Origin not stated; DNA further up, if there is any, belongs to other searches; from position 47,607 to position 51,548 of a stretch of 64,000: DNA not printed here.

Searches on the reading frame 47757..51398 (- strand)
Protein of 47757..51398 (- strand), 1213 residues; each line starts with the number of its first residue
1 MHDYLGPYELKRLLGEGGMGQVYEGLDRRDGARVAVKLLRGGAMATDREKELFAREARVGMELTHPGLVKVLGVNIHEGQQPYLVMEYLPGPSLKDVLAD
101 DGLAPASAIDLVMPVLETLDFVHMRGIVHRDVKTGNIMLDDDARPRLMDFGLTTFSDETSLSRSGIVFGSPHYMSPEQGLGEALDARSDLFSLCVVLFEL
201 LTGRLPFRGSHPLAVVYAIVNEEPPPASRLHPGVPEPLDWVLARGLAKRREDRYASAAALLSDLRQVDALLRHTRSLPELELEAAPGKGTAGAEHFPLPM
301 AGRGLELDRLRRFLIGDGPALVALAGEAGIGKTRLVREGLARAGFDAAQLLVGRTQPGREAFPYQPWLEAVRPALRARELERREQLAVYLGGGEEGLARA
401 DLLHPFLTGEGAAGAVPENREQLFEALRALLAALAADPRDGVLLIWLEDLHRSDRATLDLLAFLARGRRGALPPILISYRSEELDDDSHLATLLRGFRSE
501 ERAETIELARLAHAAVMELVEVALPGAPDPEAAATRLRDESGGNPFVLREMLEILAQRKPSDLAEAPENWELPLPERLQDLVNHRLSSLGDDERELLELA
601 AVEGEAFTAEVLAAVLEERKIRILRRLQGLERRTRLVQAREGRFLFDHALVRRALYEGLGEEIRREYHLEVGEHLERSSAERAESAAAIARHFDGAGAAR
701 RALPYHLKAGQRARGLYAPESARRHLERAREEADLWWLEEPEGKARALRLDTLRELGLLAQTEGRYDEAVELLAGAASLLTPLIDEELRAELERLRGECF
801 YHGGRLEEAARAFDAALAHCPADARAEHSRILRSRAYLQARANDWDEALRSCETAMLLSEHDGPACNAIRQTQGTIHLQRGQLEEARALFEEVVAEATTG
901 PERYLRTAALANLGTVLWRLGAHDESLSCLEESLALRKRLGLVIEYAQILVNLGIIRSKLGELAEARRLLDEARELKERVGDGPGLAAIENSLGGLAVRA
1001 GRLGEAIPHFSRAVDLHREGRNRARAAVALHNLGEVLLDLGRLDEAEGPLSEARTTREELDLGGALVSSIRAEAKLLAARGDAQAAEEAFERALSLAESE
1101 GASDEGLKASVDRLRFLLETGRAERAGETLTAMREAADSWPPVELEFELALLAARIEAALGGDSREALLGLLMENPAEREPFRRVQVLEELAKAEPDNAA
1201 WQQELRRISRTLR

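Call 15: find_encoding_contigs(protein=window:47757-51398:-, flank=10000, max_places=10)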
Protein window:47757-51398:- (1213 aa): 24 contigs read that carry it; 6 places shown.
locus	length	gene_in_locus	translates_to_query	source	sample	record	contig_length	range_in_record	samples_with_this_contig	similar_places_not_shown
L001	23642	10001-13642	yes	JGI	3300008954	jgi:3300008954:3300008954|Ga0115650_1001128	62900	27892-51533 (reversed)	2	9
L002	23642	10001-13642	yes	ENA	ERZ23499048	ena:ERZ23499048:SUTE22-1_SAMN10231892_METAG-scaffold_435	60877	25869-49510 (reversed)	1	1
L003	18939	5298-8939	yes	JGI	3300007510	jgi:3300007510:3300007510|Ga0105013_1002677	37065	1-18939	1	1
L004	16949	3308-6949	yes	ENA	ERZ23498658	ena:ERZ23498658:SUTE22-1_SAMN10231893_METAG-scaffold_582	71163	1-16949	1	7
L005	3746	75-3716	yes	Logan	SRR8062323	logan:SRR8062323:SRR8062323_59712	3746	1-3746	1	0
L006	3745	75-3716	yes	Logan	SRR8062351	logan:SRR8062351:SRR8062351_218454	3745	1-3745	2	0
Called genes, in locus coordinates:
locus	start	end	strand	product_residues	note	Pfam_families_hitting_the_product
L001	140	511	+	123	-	PF12844:HTH_19 (faint), PF13443:HTH_26, PF13560:HTH_31, PF01381:HTH_3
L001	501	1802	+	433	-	PF13657:Couple_hipA, PF07804:HipA_C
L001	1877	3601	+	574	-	PF00082:Peptidase_S8, PF13860:FlgD_ig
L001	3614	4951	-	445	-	PF00072:Response_reg, PF00158:Sigma54_activat, PF14532:Sigma54_activ_2, PF00004:AAA (faint), PF07728:AAA_5, PF25601:AAA_lid_14, PF02954:HTH_8, PF18024:HTH_50 (weak)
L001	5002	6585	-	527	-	PF16697:Yop-YscD_cpl, PF00498:FHA, PF13185:GAF_2, PF01590:GAF, PF13492:GAF_3, PF00512:HisKA (faint), PF02518:HATPase_c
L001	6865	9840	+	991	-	PF00932:LTD, PF13287:Fn3_assoc, PF13290:CHB_HEX_C_1, PF08757:CotH, PF00932:LTD, PF18962:Por_Secre_tail (weak)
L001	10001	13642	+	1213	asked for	PF00069:Pkinase, PF03109:ABC1 (faint), PF07714:PK_Tyr_Ser-Thr, PF13191:AAA_16, PF13424:TPR_12 (weak), PF13424:TPR_12, PF17874:TPR_MalT, PF13424:TPR_12, +10 more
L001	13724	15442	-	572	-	PF13860:FlgD_ig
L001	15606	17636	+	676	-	PF13231:PMT_2, PF00515:TPR_1 (faint), PF13431:TPR_17 (faint)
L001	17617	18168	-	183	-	PF01871:AMMECR1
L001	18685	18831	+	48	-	-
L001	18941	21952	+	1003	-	PF00069:Pkinase, PF07714:PK_Tyr_Ser-Thr (weak)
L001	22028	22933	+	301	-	PF12801:Fer4_5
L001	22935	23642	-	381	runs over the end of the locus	PF07995:GSDH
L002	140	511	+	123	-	PF12844:HTH_19 (faint), PF13443:HTH_26, PF13560:HTH_31, PF01381:HTH_3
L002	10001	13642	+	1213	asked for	PF00069:Pkinase, PF03109:ABC1 (faint), PF07714:PK_Tyr_Ser-Thr, PF13191:AAA_16, PF13424:TPR_12 (weak), PF13424:TPR_12, PF17874:TPR_MalT, PF13424:TPR_12, +10 more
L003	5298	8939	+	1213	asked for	PF00069:Pkinase, PF03109:ABC1 (faint), PF07714:PK_Tyr_Ser-Thr, PF13191:AAA_16, PF13424:TPR_12 (weak), PF13424:TPR_12, PF17874:TPR_MalT, PF13424:TPR_12, +10 more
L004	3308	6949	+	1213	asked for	PF00069:Pkinase, PF03109:ABC1 (faint), PF07714:PK_Tyr_Ser-Thr, PF13191:AAA_16, PF13424:TPR_12 (weak), PF13424:TPR_12, PF17874:TPR_MalT, PF13424:TPR_12, +10 more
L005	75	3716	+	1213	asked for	PF00069:Pkinase, PF03109:ABC1 (faint), PF07714:PK_Tyr_Ser-Thr, PF13191:AAA_16, PF13424:TPR_12 (weak), PF13424:TPR_12, PF17874:TPR_MalT, PF13424:TPR_12, +10 more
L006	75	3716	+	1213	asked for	PF00069:Pkinase, PF03109:ABC1 (faint), PF07714:PK_Tyr_Ser-Thr, PF13191:AAA_16, PF13424:TPR_12 (weak), PF13424:TPR_12, PF17874:TPR_MalT, PF13424:TPR_12, +10 more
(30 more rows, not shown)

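Call 16: search_protein_families(library=pfam, proteins=[window:47757-51398:-])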
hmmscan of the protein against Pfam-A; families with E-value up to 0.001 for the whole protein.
window:47757-51398:- (1213 aa): 19 families
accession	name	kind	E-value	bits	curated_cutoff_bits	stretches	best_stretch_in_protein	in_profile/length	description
PF13424.12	TPR_12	-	3.3e-50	168.6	30.1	7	907-978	2-76/77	Tetratricopeptide repeat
PF00069.31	Pkinase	-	4.8e-41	141.3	31.7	1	8-222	1-212/263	Protein kinase domain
PF07714.23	PK_Tyr_Ser-Thr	-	1.7e-31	109.9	23.1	1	9-253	2-248/258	Protein tyrosine and serine/threonine kinase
PF00515.34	TPR_1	-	4.6e-24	83.6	27.8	0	909-937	3-31/34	Tetratricopeptide repeat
PF07719.23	TPR_2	-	1.8e-23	81.1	27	0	794-822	5-33/34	Tetratricopeptide repeat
PF17874.7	TPR_MalT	-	9.6e-19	68.3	45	2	947-1174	40-265/336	MalT-like TPR region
PF13191.12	AAA_16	-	6.3e-17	63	32.6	1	301-470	3-161/167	AAA ATPase domain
PF13374.12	TPR_10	-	8.3e-16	57.9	27.5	1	908-940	3-35/42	Tetratricopeptide repeat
PF13181.12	TPR_8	-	8.9e-15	54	25.7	0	909-937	3-31/34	Tetratricopeptide repeat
PF13176.12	TPR_7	-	1.4e-12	47.1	27.9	0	909-941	1-33/36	Tetratricopeptide repeat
PF13432.12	TPR_16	-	6.7e-12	46.1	32.7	3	755-823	2-64/65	Tetratricopeptide repeat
PF14559.12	TPR_19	-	2.2e-11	44.4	25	0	842-904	4-61/68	Tetratricopeptide repeat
PF10602.15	RPN7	-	4.5e-08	33.4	29.6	0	780-909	27-153/174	26S proteasome subunit RPN7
PF13428.12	TPR_14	-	7.4e-07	29.7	23.5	0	794-826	5-37/44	Tetratricopeptide repeat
PF03109.22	ABC1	-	2.5e-06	27.3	22.9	1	80-158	141-219/244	ABC1 atypical kinase-like domain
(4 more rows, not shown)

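Call 20: find_homologous_proteins(query=window:47757-51398:-, max_evalue=1e-30)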
Query window:47757-51398:- (1213 aa): 1432 proteins with E <= 1e-30 among 8000 candidates; the best 120 are listed.
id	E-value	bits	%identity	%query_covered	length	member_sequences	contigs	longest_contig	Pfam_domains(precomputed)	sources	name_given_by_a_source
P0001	0.0e+0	2602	100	100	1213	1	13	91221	PF10602.16,PF13176.13,PF24885.2,PF13428.13,PF13191.13,PF13374.13,PF14559.13,PF07714.24,PF00069.32,PF17874.8,PF00515.35,PF03109.23,PF13424.13,PF13432.13,PF13181.13,PF07719.24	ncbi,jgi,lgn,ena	-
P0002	0.0e+0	2259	87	100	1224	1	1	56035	PF10602.16,PF13176.13,PF13191.13,PF13374.13,PF14559.13,PF07714.24,PF00069.32,PF17874.8,PF00515.35,PF03109.23,PF13424.13,PF13432.13,PF13181.13,PF07719.24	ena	-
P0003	0.0e+0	1929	76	100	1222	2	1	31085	PF13176.13,PF13191.13,PF13374.13,PF07714.24,PF00069.32,PF17874.8,PF00515.35,PF03109.23,PF13424.13,PF13432.13,PF13181.13,PF07719.24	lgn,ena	-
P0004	0.0e+0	1738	71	98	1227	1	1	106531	PF13176.13,PF13401.13,PF13191.13,PF13374.13,PF07714.24,PF00069.32,PF17874.8,PF00515.35,PF03109.23,PF13424.13,PF14938.13,PF13432.13,PF13181.13,PF07719.24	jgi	jgi:predicted ATPase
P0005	0.0e+0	1707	70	98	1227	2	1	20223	PF13176.13,PF13401.13,PF13191.13,PF13374.13,PF07714.24,PF00069.32,PF17874.8,PF00515.35,PF03109.23,PF13424.13,PF14938.13,PF13432.13,PF07719.24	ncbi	-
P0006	0.0e+0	1608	67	97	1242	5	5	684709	PF13176.13,PF13191.13,PF13374.13,PF07714.24,PF00069.32,PF17874.8,PF00515.35,PF03109.23,PF13424.13,PF13432.13,PF13181.13,PF07719.24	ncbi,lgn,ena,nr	ncbi:MAG: tetratricopeptide repeat protein [Candidatus Latescibacteria bacterium]|nr:tetratricopepti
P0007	0.0e+0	1595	67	97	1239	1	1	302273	PF13176.13,PF13191.13,PF13374.13,PF14559.13,PF07714.24,PF00069.32,PF17874.8,PF00515.35,PF03109.23,PF13424.13,PF13432.13,PF13181.13,PF07719.24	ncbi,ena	-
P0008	0.0e+0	1578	66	97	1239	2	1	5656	PF07714.24,PF00069.32,PF17874.8,PF00515.35,PF03109.23,PF13424.13,PF13181.13,PF07719.24,PF13191.13,PF13374.13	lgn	-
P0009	0.0e+0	1578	66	98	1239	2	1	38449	PF13176.13,PF13401.13,PF13191.13,PF13374.13,PF07714.24,PF00069.32,PF17874.8,PF00515.35,PF13424.13,PF13432.13,PF13181.13,PF07719.24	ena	-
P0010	0.0e+0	1439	60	100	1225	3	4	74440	PF13176.13,PF13428.13,PF13191.13,PF13374.13,PF07721.21,PF14559.13,PF07714.24,PF00069.32,PF17874.8,PF00515.35,PF03109.23,PF13424.13,PF13432.13,PF13181.13,PF07719.24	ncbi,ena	-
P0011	0.0e+0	1433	60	100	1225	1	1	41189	PF07714.24,PF00069.32,PF13414.13,PF17874.8,PF00515.35,PF13424.13,PF13181.13,PF07719.24,PF13191.13,PF13374.13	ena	-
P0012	0.0e+0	1330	56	100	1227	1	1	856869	PF13176.13,PF13428.13,PF13191.13,PF13374.13,PF07721.21,PF14559.13,PF07714.24,PF00069.32,PF17874.8,PF00515.35,PF13424.13,PF13432.13,PF13181.13,PF07719.24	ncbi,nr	ncbi:MAG: tetratricopeptide repeat protein [bacterium]|nr:tetratricopeptide repeat protein [bacteriu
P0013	0.0e+0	1290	55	100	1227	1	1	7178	PF13176.13,PF13428.13,PF13191.13,PF13374.13,PF07721.21,PF14559.13,PF07714.24,PF00069.32,PF00515.35,PF03109.23,PF13424.13,PF13432.13,PF13181.13,PF07719.24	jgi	jgi:eukaryotic-like serine/threonine-protein kinase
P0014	0.0e+0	1237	55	99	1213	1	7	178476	PF13401.13,PF13191.13,PF13374.13,PF07721.21,PF07714.24,PF00069.32,PF17874.8,PF00515.35,PF03109.23,PF13424.13,PF13181.13,PF07719.24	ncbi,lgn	-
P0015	0.0e+0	1232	54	100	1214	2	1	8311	PF13401.13,PF13191.13,PF13374.13,PF07721.21,PF07714.24,PF00069.32,PF17874.8,PF00515.35,PF03109.23,PF13424.13,PF13181.13,PF07719.24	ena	-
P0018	0.0e+0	1190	54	98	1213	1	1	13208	PF13176.13,PF13401.13,PF13191.13,PF13374.13,PF07714.24,PF00069.32,PF17874.8,PF00515.35,PF03109.23,PF13424.13,PF13181.13,PF07719.24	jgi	-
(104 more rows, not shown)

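Call 22: find_encoding_contigs(protein=P0002, flank=10000, max_places=2)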
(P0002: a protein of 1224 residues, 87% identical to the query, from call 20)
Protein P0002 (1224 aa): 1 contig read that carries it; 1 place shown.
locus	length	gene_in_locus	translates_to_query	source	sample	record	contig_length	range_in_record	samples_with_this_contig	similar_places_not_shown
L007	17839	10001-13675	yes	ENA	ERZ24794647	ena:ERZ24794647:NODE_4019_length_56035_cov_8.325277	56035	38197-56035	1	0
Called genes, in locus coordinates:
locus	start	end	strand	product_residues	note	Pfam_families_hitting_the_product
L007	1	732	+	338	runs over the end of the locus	PF00781:DAGK_cat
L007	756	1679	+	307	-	-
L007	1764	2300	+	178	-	-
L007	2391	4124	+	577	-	PF00082:Peptidase_S8, PF13860:FlgD_ig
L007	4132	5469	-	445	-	PF00072:Response_reg, PF00158:Sigma54_activat, PF14532:Sigma54_activ_2, PF07724:AAA_2 (weak), PF07728:AAA_5, PF25601:AAA_lid_14, PF02954:HTH_8, PF18024:HTH_50, +1 more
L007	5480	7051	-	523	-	PF16697:Yop-YscD_cpl, PF00498:FHA, PF13185:GAF_2, PF01590:GAF, PF13492:GAF_3, PF00512:HisKA (weak), PF02518:HATPase_c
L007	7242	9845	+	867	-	PF08757:CotH, PF00932:LTD, PF13860:FlgD_ig (weak)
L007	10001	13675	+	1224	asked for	PF00069:Pkinase, PF07714:PK_Tyr_Ser-Thr, PF13191:AAA_16, PF17874:TPR_MalT (weak), PF13424:TPR_12, PF13424:TPR_12, PF17874:TPR_MalT, PF13424:TPR_12, +9 more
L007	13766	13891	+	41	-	-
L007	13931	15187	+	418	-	PF03062:MBOAT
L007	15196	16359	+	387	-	PF13472:Lipase_GDSL_2 (faint), PF16822:ALGX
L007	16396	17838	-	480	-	?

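Call 23: find_encoding_contigs(protein=P0003, flank=10000, max_places=2)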
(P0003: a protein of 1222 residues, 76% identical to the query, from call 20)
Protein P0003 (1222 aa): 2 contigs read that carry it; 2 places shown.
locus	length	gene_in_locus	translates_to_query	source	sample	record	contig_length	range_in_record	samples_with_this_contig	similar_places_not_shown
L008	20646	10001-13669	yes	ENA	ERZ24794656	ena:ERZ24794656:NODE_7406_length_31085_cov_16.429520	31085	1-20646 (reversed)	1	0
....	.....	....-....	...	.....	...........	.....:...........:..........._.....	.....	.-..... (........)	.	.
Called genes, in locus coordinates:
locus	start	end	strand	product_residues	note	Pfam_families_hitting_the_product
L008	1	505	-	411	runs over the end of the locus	PF12704:MacB_PCD, PF02687:FtsX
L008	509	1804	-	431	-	PF25917:BSH_RND, PF25973:BSH_CzcB, PF25881:HH_YBHG (weak), PF25954:Beta-barrel_RND_2, PF25990:Beta-barrel_YknX, PF26002:Beta-barrel_AprE (weak)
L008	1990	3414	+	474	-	PF13860:FlgD_ig (weak)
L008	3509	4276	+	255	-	PF01148:CTP_transf_1 (faint)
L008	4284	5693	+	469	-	PF01553:Acyltransferase, PF02223:Thymidylate_kin (faint)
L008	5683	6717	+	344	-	PF00781:DAGK_cat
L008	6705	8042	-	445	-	PF00072:Response_reg, PF00158:Sigma54_activat, PF14532:Sigma54_activ_2, PF00004:AAA (weak), PF07728:AAA_5 (weak), PF25601:AAA_lid_14, PF02954:HTH_8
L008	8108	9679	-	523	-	PF16697:Yop-YscD_cpl, PF00498:FHA, PF01590:GAF, PF13185:GAF_2, PF13492:GAF_3, PF00512:HisKA, PF02518:HATPase_c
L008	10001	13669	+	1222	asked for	PF00069:Pkinase, PF07714:PK_Tyr_Ser-Thr, PF13191:AAA_16, PF13424:TPR_12, PF13374:TPR_10 (weak), PF13424:TPR_12, PF17874:TPR_MalT, PF13424:TPR_12, +6 more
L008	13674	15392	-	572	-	PF13860:FlgD_ig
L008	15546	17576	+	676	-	PF13231:PMT_2 (weak), PF00515:TPR_1 (faint), PF13431:TPR_17 (faint), PF13181:TPR_8 (faint)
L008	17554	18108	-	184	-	PF01871:AMMECR1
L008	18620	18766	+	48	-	-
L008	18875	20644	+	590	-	?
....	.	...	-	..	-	?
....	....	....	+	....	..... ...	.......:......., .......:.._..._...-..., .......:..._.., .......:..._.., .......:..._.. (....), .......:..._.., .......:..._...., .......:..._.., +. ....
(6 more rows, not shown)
